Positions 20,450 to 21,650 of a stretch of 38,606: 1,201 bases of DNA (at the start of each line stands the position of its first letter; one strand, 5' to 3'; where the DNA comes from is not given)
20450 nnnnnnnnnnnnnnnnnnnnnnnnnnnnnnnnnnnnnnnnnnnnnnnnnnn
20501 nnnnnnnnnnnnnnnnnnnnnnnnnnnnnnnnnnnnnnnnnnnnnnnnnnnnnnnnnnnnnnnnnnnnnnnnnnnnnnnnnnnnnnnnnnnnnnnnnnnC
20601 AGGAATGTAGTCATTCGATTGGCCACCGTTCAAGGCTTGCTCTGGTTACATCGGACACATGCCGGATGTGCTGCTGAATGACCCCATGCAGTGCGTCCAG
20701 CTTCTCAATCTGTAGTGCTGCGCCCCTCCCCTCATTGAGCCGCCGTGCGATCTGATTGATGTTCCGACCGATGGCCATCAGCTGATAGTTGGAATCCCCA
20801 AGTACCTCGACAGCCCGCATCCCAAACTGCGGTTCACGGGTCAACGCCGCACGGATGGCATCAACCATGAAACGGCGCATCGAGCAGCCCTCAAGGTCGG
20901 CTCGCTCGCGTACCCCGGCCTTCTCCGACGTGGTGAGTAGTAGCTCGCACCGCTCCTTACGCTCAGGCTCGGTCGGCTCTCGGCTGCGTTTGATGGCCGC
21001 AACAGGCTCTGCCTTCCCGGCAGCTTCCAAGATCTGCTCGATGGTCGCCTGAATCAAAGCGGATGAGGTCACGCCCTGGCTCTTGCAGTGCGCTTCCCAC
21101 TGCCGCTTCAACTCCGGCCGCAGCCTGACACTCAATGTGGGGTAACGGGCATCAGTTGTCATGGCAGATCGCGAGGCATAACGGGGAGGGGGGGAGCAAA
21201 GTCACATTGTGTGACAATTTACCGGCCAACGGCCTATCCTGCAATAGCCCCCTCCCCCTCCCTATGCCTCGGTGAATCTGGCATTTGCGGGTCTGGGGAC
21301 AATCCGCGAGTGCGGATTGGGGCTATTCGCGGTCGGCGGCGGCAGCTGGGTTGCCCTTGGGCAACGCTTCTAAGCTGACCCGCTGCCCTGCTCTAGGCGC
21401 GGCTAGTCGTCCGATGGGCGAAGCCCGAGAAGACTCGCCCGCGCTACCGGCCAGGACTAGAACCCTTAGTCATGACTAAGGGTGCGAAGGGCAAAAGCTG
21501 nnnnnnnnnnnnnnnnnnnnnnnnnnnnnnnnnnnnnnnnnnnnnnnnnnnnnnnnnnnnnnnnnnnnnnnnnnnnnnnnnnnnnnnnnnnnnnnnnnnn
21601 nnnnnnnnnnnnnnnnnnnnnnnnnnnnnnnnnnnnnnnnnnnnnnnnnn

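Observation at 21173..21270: oriT candidate with an RP4-type nick core next to mobC-relaxase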

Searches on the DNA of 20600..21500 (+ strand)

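Call 5: search_dna_similar(query=window:20600-21500:+, collection=plasmids, mode=near)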
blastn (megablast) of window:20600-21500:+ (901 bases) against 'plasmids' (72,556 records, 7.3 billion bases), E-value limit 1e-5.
No match.
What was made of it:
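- On PromA plasmid group (membership in the strict sense): There is no megablast match (call 5).
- Tried and rejected: A megablast of 20600-21500 against PLSDB found nothing (call 5).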

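Call 12: search_dna_similar(query=window:21100-21500:+, collection=plasmids, mode=distant, max_rows=30, max_evalue=0.01)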
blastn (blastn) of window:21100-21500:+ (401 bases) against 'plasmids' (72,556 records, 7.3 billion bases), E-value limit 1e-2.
Records with a match: 18; places in all: 18; records where one place covers at least 80% of the query: 0.
Best place of each record, by identity: 90-95% 1; 80-90% 13; 60-80% 4.
By first word of the organism name: Xanthomonas 12; uncultured 4; Methylobacterium 1; Aminobacter 1.
By predicted mobility (MOB-suite, as given by PLSDB): conjugative 16; mobilizable 2.
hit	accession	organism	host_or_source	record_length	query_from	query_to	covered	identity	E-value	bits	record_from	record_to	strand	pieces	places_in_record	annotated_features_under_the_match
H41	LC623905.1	uncultured bacterium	-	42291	89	159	18%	76.7%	8e-3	49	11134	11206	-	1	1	none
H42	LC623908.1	uncultured bacterium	-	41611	89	159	18%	76.7%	8e-3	49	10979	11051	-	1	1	none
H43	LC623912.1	uncultured bacterium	-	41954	89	159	18%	76.7%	8e-3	49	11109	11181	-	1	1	none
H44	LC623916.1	uncultured bacterium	-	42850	89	159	18%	76.7%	8e-3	49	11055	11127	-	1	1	none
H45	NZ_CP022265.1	Xanthomonas citri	Cowpea,cell culture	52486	105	157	13%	85.2%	6e-5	55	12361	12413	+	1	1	none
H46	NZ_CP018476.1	Xanthomonas perforans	Solanum lycopersicum,tomato field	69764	105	157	13%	85.2%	6e-5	55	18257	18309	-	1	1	none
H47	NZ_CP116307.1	Xanthomonas perforans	Tomato,cell culture,leaf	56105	105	157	13%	85.2%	6e-5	55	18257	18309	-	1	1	none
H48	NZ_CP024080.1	Xanthomonas citri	citrus,whole organism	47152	105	156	13%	86.8%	2e-5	58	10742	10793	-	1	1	none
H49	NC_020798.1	Xanthomonas axonopodis Xac29-1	-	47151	105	156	13%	86.8%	2e-5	58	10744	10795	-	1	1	none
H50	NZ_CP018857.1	Xanthomonas citri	Citrus hystrix,citrus leaf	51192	105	156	13%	86.8%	2e-5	58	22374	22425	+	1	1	none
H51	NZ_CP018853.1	Xanthomonas citri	Citrus hystrix,citrus leaf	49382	105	156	13%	86.8%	2e-5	58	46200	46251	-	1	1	none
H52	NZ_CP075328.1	Xanthomonas citri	citrus,citrus leaves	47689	105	156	13%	86.8%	2e-5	58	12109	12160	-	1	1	none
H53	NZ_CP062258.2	Xanthomonas sp. WG16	citrus,citrus leaves,leaves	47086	105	156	13%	86.8%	2e-5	58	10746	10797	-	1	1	none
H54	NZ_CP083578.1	Xanthomonas phaseoli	Manihot esculenta Crantz,single ...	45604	105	156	13%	86.8%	2e-5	58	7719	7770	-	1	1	none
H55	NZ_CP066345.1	Xanthomonas citri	Duranta erecta,Microbe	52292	105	156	13%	86.8%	2e-5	58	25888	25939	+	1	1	none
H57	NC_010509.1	Methylobacterium radiotolerans JCM 2831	-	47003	105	146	10%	86.0%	8e-3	48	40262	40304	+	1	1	none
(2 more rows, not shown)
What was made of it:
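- Even so, window 21188-21258 matches PromA, Xanthomonas, Methylobacterium and Aminobacter plasmids at 77-91% (call 12).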

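Call 13: get_annotated_region(hit=H41, flank=2500)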
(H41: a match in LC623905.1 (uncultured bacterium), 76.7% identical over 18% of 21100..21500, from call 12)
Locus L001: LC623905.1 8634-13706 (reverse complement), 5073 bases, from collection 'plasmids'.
description: Uncultured bacterium plasmid pYK0413-01 DNA, complete sequence
organism: uncultured bacterium (NCBI taxid 77133)
taxonomy: Bacteria; ; ; ; ; ; uncultured bacterium
host: -; source: -; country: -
typing (MOB-suite, as given by PLSDB): conjugative; replicon rep_cluster_236; relaxase MOBP; mating-pair formation MPF_T
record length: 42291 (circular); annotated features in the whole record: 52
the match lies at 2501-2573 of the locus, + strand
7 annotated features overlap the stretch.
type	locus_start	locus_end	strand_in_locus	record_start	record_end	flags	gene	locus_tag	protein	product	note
CDS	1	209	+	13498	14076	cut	traR/mpfL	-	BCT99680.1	P-type mating pair formation proteins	-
CDS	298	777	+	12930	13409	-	-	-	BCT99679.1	hypothetical protein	-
CDS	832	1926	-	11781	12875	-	traS/rlx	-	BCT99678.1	DNA relaxase/nickase TraS/VirD2-like protein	-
CDS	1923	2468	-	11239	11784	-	-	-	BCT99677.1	mobilization protein MobC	-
CDS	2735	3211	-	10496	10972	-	-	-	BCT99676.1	DUF192 domain-containig protein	-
CDS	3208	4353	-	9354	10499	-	korB/parB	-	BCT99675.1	partitioning protein ParB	-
CDS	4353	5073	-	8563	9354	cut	incC/parA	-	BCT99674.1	partitioning protein ParA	-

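Call 14: get_annotated_region(hit=H48, flank=2500)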
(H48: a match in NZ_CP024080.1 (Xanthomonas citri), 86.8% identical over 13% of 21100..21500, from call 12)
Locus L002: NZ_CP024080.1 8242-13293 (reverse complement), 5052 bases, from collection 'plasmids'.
description: Xanthomonas citri pv. citri strain Xcc29-1 plasmid pXAC47, complete sequence
organism: Xanthomonas citri (NCBI taxid 611301)
taxonomy: Bacteria; Pseudomonadota; Gammaproteobacteria; Lysobacterales; Lysobacteraceae; Xanthomonas; Xanthomonas citri
host: -; source: citrus,whole organism; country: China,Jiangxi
typing (MOB-suite, as given by PLSDB): conjugative; replicon rep_cluster_2042; relaxase MOBP; mating-pair formation MPF_T
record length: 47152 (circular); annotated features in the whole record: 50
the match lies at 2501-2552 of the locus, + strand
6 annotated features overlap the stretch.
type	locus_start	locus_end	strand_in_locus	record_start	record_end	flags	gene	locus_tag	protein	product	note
CDS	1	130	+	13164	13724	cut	-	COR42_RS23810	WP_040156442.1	OmpA family protein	-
CDS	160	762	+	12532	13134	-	-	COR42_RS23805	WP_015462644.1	TrbM/KikA/MpfK family conjugal transfer protein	-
CDS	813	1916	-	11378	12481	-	-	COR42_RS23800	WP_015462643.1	relaxase/mobilization nuclease domain-containing protein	-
CDS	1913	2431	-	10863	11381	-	mobC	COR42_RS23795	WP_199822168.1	plasmid mobilization relaxosome protein MobC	-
CDS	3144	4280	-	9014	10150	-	-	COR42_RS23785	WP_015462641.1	ParB/RepB/Spo0J family partition protein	GO:0007059 - chromosome segregation [Evidence IEA]; GO:0000910 - cytokinesis [Evidence IEA]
CDS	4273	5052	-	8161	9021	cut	-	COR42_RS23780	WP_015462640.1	ParA family protein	-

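Call 15: get_annotated_region(hit=H57, flank=2500)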
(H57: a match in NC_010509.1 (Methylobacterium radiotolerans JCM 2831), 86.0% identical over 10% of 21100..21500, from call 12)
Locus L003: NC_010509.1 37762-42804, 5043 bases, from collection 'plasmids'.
description: Methylobacterium radiotolerans JCM 2831 plasmid pMRAD02, complete sequence
organism: Methylobacterium radiotolerans JCM 2831 (NCBI taxid 426355)
taxonomy: Bacteria; Pseudomonadota; Alphaproteobacteria; Hyphomicrobiales; Methylobacteriaceae; Methylobacterium; Methylobacterium radiotolerans; Methylobacterium radiotolerans JCM 2831
host: -; source: -; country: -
typing (MOB-suite, as given by PLSDB): conjugative; replicon rep_cluster_2042; relaxase MOBP; mating-pair formation MPF_T
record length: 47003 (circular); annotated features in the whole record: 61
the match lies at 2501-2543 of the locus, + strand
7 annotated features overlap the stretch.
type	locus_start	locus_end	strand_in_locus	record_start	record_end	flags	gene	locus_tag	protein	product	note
CDS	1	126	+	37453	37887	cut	-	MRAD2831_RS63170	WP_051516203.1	OmpA family protein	-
CDS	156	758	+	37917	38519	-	-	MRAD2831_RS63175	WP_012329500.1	TrbM/KikA/MpfK family conjugal transfer protein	-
CDS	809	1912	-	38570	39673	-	-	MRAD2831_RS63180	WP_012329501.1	relaxase/mobilization nuclease domain-containing protein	-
CDS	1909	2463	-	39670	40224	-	mobC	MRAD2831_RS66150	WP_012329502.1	plasmid mobilization relaxosome protein MobC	-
CDS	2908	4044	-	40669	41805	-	-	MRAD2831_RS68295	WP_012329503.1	ParB/RepB/Spo0J family partition protein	GO:0007059 - chromosome segregation [Evidence IEA]; GO:0000910 - cytokinesis [Evidence IEA]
CDS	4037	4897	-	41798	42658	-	-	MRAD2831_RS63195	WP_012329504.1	ParA family protein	-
CDS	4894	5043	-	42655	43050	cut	-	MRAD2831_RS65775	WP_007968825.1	hypothetical protein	-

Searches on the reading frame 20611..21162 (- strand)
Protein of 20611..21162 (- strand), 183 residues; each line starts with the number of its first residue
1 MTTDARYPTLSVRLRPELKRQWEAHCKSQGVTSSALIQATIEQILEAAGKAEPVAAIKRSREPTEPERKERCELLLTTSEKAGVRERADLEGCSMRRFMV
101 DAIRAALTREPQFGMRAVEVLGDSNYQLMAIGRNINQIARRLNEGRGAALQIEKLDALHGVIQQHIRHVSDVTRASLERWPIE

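Call 6: search_protein_families(library=pfam, proteins=[window:20611-21162:-], max_evalue=0.01)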
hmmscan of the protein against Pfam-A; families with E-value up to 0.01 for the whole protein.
window:20611-21162:- (183 aa): 3 families
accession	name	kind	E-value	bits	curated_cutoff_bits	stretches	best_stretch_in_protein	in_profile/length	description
PF21983.2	NikA-like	-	7.4e-06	26.5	27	1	68-141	3-71/72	Mobilization protein NikA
PF05713.17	MobC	-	3.4e-05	24.7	23.2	1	127-153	3-29/45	Bacterial mobilisation protein (MobC)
PF22905.2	Hydro_N_hd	-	0.0078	16.6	27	0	116-169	83-137/195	Hydrolase N-terminal helical domain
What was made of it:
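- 20611..21162 (-): mobC: an RHH accessory relaxosome protein and presumed autorepressor, 183 aa. Pfam MobC PF05713 scores above its cut-off; NikA-like PF21983 falls just below (call 6).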

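Call 43: find_encoding_contigs(protein=window:20611-21162:-, flank=3000, max_places=6)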
Protein window:20611-21162:- (183 aa): 23 contigs read that carry it; 6 places shown.
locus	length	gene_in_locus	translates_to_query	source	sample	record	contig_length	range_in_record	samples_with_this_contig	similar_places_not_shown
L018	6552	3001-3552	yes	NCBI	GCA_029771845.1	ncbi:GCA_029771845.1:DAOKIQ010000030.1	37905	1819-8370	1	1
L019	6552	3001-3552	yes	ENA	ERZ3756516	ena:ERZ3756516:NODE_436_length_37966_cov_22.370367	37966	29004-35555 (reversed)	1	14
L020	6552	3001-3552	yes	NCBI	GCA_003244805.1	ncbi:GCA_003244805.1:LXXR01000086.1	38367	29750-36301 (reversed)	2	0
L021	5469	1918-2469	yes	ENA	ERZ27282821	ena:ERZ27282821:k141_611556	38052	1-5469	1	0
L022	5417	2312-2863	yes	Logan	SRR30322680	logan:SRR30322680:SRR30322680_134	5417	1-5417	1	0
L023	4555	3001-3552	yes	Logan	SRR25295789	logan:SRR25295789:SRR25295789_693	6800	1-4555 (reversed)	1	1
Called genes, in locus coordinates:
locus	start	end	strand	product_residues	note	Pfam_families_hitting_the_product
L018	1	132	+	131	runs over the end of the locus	-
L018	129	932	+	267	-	PF01656:CbiA, PF09140:MipZ (weak), PF13614:AAA_31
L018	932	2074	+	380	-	PF02195:ParB_N, PF17762:HTH_ParB (faint), PF08535:KorB, PF06613:KorB_C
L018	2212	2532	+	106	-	PF02643:DUF192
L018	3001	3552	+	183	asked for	PF21983:NikA-like (faint)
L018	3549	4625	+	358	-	PF03432:Relaxase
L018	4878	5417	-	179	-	PF07424:TrbM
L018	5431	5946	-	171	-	PF00691:OmpA (weak)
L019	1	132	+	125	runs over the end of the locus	-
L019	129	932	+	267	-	PF01656:CbiA, PF09140:MipZ (weak), PF13614:AAA_31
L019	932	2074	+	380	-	PF02195:ParB_N, PF17762:HTH_ParB (faint), PF08535:KorB, PF06613:KorB_C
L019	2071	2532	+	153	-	PF02643:DUF192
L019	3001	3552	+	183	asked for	PF21983:NikA-like (faint)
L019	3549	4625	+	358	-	PF03432:Relaxase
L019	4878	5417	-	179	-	PF07424:TrbM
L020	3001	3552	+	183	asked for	PF21983:NikA-like (faint)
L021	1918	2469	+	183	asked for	PF21983:NikA-like (faint)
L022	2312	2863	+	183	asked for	PF21983:NikA-like (faint)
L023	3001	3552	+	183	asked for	PF21983:NikA-like (faint)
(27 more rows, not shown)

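Call 62: search_protein_families(library=ncbifam, proteins=[window:20611-21162:-], max_evalue=0.001)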
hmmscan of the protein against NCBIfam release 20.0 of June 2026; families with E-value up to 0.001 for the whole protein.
window:20611-21162:- (183 aa): 1 family
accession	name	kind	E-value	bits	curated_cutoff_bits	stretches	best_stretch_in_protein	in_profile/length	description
NF041451.1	DDP1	equivalog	6.4e-06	26.4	150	1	58-141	42-125/169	DNA distortion polypeptide 1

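Call 81: search_solved_structures(query=window:20611-21162:-, max_evalue=1)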
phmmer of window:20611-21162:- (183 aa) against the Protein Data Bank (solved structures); distinct sequences matched with E-value up to 1: 3.
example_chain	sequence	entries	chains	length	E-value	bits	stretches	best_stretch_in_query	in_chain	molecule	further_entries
3v2g_A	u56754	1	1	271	0.18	14.9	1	32-138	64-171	3-oxoacyl-[acyl-carrier-protein] reductase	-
7qca_LA0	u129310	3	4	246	0.31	14.2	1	19-120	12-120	60S ribosomal protein L8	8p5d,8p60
6j0n_D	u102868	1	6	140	0.61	13.2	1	51-168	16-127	Pvc9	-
